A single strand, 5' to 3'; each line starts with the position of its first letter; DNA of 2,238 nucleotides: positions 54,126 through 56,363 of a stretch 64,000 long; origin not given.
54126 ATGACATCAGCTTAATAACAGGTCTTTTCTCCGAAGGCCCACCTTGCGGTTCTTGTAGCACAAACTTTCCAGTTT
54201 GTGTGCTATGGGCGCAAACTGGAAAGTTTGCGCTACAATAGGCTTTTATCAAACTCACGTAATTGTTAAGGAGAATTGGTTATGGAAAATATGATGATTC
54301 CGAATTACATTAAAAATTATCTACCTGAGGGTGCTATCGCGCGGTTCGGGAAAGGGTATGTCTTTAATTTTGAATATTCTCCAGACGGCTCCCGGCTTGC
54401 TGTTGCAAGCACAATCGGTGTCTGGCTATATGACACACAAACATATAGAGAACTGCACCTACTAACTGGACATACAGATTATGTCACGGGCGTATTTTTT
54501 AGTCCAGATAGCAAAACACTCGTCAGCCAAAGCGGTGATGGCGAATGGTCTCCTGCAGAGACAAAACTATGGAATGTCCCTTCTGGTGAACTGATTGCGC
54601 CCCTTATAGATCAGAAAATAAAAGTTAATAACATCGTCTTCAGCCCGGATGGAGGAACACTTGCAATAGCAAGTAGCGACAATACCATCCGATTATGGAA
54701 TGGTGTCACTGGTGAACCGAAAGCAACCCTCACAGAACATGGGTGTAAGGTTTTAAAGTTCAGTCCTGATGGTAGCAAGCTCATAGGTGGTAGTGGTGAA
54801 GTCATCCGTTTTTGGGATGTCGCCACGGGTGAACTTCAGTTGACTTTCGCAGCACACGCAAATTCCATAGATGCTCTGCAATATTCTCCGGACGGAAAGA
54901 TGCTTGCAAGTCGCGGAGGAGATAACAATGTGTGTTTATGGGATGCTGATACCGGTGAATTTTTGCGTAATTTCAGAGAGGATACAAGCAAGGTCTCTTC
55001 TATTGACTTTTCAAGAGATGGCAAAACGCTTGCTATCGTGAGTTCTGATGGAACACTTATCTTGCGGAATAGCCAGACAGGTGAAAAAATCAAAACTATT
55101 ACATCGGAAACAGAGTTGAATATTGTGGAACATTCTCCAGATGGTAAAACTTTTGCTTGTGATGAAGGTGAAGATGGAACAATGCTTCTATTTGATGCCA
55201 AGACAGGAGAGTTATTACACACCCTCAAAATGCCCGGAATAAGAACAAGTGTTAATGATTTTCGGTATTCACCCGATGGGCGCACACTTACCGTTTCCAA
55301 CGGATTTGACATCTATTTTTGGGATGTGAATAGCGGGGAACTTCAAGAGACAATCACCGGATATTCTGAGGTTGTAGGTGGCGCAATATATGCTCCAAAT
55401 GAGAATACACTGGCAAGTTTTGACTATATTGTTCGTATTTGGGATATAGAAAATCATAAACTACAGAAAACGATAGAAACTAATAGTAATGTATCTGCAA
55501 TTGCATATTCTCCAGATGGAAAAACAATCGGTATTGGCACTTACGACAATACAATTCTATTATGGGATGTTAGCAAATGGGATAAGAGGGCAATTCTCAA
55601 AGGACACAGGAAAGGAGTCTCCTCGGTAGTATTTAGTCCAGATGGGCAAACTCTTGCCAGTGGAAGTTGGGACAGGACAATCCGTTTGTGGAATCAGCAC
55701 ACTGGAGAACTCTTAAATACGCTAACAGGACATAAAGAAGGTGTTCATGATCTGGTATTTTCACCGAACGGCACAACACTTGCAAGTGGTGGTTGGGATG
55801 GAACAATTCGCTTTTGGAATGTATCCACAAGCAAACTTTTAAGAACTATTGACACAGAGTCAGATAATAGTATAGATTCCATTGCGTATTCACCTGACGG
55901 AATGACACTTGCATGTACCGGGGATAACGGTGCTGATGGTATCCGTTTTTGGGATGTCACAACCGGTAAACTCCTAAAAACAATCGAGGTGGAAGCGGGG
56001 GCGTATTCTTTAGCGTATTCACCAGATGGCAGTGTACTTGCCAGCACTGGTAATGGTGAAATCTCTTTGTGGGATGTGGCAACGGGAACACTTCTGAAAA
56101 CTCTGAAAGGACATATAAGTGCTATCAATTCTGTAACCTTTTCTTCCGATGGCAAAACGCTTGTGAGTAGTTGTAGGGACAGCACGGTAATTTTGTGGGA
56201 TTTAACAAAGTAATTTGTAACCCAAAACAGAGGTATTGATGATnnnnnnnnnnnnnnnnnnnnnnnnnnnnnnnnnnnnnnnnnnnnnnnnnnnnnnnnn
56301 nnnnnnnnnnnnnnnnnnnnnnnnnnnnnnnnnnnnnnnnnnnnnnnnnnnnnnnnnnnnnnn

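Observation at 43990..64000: Nine co-directional WD40-propeller genes headed by two ECF-sigma::WD40 fusions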

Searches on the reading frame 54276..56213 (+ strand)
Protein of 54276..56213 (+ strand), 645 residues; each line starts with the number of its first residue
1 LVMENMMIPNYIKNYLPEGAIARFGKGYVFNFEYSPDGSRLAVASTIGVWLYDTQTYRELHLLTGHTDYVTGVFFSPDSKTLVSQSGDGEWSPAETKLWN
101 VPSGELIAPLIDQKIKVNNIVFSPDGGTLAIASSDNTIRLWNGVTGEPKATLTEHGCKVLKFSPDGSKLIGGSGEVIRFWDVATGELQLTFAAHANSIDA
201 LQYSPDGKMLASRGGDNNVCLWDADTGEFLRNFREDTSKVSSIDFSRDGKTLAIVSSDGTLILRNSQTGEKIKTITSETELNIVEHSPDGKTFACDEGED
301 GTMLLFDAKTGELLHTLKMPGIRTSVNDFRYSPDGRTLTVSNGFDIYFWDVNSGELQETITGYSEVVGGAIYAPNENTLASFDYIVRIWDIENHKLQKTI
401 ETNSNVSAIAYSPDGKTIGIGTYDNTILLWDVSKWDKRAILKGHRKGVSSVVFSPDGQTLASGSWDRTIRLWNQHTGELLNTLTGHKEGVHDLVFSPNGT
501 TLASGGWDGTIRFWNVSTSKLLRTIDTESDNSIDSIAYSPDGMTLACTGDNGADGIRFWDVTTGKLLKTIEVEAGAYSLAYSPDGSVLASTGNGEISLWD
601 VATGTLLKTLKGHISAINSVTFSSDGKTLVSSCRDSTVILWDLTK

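Call 5: search_protein_families(library=pfam, proteins=[window:54276-56213:+], max_evalue=0.01)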
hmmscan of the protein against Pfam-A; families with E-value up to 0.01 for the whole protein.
window:54276-56213:+ (645 aa): 74 families (the best 25 are shown)
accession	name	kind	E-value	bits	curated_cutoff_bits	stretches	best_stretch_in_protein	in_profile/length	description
PF25174.1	Beta-prop_THOC3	-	1.9e-119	398.1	305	4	444-644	1-201/272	THOC3 beta-propeller domain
PF25173.1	Beta-prop_WDR3_1st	-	5.2e-110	365.7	154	6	386-550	11-175/184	WDR3 first beta-propeller domain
PF24814.1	WD40_Prp19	-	3.7e-108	361.3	320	6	49-293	31-275/281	Prp19 WD40 domain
PF00400.38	WD40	-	1e-100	326.4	27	9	438-473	4-39/39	WD domain, G-beta repeat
PF23414.1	Beta-prop_EML_2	-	2.2e-81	273.6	90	6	380-504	16-141/266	Echinoderm microtubule-associated protein second beta-propeller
PF25175.1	Beta-prop_WDR5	-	4.7e-80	269.4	250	4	440-645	5-210/296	WDR5 beta-propeller domain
PF24807.1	WD40_CDC20-Fz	-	4.5e-79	266.2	200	4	232-472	46-292/292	CDC20/Fizzy WD40 domain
PF24817.1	WD40_WDHD1_1st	-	3.9e-70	236.8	109.9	8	160-318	92-261/291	WDHD1 first WD40 domain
PF25168.1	Beta-prop_WDR36-Utp21_2nd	-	2.5e-63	214.8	84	6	555-644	180-270/335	WDR36/Utp21 second beta-propeller domain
PF25391.1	WD40_Gbeta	-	7.6e-59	199.8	150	5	424-546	163-286/340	G protein beta WD-40 repeat protein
PF25172.1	Beta-prop_WDR3_2nd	-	4.5e-56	190.7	140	4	240-549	2-278/293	WDR3 second beta-propeller domain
PF12894.13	ANAPC4_WD40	-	4e-54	181.3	22.9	5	192-244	35-87/91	Anaphase-promoting complex subunit 4 WD40 domain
PF24805.1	EIF3I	-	1.3e-52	179.4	200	3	440-643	5-217/324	EIF3I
PF24796.1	WDR55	-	2e-52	178.5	200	3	300-562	28-294/296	WDR55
PF24105.1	Beta-prop_CAF1B_HIR1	-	4.4e-50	171.2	80.5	6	405-478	132-205/383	CAF1B/HIR1 beta-propeller domain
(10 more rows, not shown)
